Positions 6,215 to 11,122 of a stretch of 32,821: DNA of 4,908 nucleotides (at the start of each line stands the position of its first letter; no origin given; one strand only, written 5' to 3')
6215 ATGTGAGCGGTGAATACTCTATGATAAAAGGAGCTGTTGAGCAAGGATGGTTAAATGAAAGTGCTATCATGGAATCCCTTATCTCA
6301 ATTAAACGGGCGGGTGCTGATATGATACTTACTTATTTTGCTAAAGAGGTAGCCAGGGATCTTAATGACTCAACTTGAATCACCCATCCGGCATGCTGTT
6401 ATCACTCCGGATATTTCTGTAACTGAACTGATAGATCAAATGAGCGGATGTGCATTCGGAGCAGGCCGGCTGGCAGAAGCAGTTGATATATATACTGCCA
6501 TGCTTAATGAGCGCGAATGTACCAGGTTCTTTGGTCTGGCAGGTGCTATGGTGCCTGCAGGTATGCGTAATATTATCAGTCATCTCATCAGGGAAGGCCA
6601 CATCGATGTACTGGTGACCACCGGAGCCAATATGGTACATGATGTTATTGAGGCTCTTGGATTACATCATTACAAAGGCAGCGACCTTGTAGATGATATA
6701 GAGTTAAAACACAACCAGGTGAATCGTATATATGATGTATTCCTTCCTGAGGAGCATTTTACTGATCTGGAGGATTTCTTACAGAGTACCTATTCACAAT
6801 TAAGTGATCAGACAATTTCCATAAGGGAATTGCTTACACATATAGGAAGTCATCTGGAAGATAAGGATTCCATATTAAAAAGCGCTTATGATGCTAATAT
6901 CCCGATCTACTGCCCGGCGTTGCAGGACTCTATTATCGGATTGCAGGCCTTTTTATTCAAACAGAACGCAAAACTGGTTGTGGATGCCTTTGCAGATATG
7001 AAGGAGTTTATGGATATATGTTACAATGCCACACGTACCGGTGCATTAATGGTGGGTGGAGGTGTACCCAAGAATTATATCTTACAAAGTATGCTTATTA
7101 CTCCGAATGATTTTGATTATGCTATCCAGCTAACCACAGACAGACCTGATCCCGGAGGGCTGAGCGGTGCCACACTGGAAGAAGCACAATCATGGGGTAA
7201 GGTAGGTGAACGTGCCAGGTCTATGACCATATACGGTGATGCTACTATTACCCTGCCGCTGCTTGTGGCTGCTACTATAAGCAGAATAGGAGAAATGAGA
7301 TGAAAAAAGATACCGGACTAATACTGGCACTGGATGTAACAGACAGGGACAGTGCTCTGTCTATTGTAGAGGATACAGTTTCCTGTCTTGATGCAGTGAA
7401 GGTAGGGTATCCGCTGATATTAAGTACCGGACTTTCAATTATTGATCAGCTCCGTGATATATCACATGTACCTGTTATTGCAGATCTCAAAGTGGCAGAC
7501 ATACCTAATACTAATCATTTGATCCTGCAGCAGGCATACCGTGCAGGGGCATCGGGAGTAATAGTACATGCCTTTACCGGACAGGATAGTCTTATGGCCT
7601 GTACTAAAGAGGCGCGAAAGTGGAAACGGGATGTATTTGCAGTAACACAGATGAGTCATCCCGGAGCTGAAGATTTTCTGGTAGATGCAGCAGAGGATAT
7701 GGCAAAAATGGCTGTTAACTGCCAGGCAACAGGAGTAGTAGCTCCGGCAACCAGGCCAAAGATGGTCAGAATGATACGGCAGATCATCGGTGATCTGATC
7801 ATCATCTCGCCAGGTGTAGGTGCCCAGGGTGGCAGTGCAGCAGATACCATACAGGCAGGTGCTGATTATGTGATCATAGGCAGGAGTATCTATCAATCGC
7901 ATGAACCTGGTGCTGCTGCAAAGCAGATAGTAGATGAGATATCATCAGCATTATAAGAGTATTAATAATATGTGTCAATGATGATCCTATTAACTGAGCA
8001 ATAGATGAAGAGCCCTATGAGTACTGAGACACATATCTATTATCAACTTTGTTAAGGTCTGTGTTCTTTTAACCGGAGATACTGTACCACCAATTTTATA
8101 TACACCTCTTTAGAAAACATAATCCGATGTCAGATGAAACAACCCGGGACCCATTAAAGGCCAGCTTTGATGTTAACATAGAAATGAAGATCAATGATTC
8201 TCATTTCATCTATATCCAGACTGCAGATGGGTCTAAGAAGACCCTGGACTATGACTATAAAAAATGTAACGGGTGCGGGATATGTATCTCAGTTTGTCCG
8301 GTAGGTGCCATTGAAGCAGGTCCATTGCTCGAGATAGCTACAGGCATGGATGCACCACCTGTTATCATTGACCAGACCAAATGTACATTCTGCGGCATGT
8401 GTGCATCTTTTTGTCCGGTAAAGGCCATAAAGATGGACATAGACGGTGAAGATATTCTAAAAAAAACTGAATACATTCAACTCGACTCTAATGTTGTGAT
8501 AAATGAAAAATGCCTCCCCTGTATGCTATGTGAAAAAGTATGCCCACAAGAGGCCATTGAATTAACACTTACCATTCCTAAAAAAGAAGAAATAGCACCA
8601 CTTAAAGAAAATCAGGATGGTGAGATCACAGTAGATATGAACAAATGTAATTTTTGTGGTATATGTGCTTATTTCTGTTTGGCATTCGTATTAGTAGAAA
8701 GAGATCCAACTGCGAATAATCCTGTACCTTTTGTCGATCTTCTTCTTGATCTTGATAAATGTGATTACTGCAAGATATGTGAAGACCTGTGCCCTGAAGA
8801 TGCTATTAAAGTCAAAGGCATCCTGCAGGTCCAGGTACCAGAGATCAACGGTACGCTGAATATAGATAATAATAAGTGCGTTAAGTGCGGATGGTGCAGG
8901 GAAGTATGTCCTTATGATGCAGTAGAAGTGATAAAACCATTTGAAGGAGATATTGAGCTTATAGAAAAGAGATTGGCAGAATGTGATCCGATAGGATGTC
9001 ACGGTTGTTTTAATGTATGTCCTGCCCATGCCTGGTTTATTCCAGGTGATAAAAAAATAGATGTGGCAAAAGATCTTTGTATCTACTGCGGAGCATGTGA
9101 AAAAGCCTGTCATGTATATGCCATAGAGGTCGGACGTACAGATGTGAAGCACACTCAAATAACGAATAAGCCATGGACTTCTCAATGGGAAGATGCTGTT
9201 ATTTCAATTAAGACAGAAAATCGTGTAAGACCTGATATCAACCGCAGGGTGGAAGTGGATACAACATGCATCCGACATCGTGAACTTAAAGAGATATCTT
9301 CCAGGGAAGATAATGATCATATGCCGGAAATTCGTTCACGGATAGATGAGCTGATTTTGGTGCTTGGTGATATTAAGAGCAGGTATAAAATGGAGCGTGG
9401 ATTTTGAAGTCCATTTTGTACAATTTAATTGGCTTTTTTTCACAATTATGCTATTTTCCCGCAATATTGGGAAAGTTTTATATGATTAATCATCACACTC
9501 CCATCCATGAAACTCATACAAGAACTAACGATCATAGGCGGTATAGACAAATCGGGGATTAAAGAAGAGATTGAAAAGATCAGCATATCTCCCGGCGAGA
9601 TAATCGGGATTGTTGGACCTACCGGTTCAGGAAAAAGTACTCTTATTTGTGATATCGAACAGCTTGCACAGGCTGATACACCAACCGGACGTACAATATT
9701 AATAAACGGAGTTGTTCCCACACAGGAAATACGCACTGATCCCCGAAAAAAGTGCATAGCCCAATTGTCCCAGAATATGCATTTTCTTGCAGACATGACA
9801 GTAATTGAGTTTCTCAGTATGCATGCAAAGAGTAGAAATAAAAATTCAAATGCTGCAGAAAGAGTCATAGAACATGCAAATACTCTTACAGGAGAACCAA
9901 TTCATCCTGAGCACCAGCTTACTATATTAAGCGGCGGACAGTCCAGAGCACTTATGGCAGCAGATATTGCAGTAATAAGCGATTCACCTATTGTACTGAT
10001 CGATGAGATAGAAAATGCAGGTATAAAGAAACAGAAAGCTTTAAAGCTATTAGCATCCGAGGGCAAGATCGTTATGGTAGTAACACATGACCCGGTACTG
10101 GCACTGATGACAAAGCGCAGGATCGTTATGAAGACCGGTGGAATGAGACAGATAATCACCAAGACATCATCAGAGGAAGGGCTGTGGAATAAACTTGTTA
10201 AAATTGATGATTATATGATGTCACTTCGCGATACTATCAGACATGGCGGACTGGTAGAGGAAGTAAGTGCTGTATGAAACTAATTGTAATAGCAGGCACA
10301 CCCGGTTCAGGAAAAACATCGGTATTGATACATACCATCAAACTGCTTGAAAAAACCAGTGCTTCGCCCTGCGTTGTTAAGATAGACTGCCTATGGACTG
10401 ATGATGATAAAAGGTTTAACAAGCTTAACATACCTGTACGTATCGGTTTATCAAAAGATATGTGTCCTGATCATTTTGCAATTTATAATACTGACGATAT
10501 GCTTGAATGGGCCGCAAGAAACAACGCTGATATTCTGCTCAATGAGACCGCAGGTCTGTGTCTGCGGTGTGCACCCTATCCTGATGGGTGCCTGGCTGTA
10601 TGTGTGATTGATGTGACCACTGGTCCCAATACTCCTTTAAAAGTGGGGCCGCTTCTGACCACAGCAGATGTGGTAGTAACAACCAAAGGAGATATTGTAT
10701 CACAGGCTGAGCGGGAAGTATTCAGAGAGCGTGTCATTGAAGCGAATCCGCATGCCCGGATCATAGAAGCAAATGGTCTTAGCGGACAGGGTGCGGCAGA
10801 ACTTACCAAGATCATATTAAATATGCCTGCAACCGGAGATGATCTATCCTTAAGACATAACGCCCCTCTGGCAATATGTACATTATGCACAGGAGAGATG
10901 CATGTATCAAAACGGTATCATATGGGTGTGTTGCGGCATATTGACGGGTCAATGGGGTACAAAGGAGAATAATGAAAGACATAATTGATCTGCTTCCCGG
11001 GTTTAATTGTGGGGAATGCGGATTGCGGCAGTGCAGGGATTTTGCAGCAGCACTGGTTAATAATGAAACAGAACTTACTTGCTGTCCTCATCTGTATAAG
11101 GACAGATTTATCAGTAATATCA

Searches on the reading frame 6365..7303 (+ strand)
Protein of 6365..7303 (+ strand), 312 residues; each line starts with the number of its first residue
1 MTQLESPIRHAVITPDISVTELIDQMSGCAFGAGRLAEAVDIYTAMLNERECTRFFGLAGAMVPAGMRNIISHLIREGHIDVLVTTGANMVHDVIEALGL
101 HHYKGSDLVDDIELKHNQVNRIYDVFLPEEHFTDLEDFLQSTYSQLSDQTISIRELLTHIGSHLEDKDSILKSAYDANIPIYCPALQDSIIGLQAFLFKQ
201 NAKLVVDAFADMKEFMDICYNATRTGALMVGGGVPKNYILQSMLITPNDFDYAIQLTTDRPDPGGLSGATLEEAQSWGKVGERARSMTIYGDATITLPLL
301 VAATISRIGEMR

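Call 9: search_protein_families(library=pfam, proteins=[window:6365-7303:+], max_evalue=0.001)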
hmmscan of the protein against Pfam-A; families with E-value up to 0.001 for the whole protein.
window:6365-7303:+ (312 aa): 1 family
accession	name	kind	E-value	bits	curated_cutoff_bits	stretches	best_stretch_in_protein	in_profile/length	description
PF01916.23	DS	-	3.4e-109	365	27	1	21-304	1-288/288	Deoxyhypusine synthase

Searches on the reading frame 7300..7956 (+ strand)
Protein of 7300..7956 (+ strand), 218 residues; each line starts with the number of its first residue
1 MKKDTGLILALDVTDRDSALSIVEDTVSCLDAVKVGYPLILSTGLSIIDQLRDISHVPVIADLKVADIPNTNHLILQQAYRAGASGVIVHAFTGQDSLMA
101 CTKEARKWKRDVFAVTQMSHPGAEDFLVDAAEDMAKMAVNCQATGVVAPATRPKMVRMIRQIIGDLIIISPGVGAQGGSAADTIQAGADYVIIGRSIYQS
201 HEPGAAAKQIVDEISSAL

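Call 9: search_protein_families(library=pfam, proteins=[window:7300-7956:+], max_evalue=0.001)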
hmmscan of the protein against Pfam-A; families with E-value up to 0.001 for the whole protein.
window:7300-7956:+ (218 aa): 1 family
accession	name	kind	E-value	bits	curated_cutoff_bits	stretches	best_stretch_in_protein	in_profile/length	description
PF00215.30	OMPdecase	-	5.2e-47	161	27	1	7-210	3-221/221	Orotidine 5'-phosphate decarboxylase / HUMPS family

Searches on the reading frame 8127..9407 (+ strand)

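Call 9: search_protein_families(library=pfam, proteins=[window:8127-9407:+], max_evalue=0.001)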
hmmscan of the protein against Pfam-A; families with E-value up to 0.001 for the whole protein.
window:8127-9407:+ (426 aa): 14 families
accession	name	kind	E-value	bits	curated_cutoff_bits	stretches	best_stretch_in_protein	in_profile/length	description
PF00037.32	Fer4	-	6.9e-43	143.3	21.1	5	42-63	3-24/24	4Fe-4S binding domain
PF12838.12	Fer4_7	-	4.5e-33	113.9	27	6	46-100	1-52/52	4Fe-4S dicluster domain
PF13237.11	Fer4_10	-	3.8e-26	91.2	25.5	6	124-184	4-52/53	4Fe-4S dicluster domain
PF14697.11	Fer4_21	-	4.2e-25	88.1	35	3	246-300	3-53/59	4Fe-4S dicluster domain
PF12837.12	Fer4_6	-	6.7e-24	83.1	25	1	42-62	4-24/24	4Fe-4S binding domain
PF13187.11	Fer4_9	-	7.1e-24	84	27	5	46-101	1-52/52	4Fe-4S dicluster domain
PF13484.11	Fer4_16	-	2.8e-20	73.3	30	1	128-184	1-63/66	4Fe-4S double cluster binding domain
PF25160.1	LdpA_Fe-S-bd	-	2.5e-17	62.8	27.6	2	45-64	26-45/49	LdpA Fe-S cluster-binding domain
PF12797.12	Fer4_2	-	1.7e-16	59.3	24.5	1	42-59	5-22/22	4Fe-4S binding domain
PF13183.11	Fer4_8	-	3.4e-15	56.8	27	1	45-99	3-67/68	4Fe-4S dicluster domain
PF12798.12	Fer4_3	-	1.4e-12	47.8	27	0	251-265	1-15/15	4Fe-4S binding domain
PF13534.11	Fer4_17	-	2.5e-11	44.4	22.2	0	85-142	1-59/61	4Fe-4S dicluster domain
PF12800.12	Fer4_4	-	2.2e-10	40.4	24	0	45-60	2-17/17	4Fe-4S binding domain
PF17179.9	Fer4_22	-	7.7e-05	23.9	27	0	41-60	75-94/95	4Fe-4S dicluster domain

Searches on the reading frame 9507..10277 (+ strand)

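Call 9: search_protein_families(library=pfam, proteins=[window:9507-10277:+], max_evalue=0.001)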
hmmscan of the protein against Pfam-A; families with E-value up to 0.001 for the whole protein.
window:9507-10277:+ (256 aa): 6 families
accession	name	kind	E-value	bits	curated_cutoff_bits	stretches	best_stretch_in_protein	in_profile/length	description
PF00005.33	ABC_tran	-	5.2e-16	59.9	25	1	25-167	6-134/137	ABC transporter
PF13401.12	AAA_22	-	0.00032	21.4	27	1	32-183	7-108/130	AAA domain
PF13604.12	AAA_30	-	0.00068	19.9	27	0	22-192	10-122/191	AAA domain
PF13555.12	AAA_29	-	0.00073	19.7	27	0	23-47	15-39/61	P-loop containing region of AAA domain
PF13476.12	AAA_23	-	0.0008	20.5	27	0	28-63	18-52/201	AAA domain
PF02463.25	SMC_N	-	0.00086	19.2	40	0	31-185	25-186/220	RecF/RecN/SMC N terminal domain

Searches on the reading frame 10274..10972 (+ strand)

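Call 9: search_protein_families(library=pfam, proteins=[window:10274-10972:+], max_evalue=0.001)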
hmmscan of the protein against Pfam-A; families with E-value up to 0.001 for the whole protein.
window:10274-10972:+ (232 aa): 1 family
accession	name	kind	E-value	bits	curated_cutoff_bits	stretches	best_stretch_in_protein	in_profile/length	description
PF02492.25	cobW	-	5.9e-11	42.7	20.7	1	4-164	3-179/180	CobW/HypB/UreG, nucleotide-binding domain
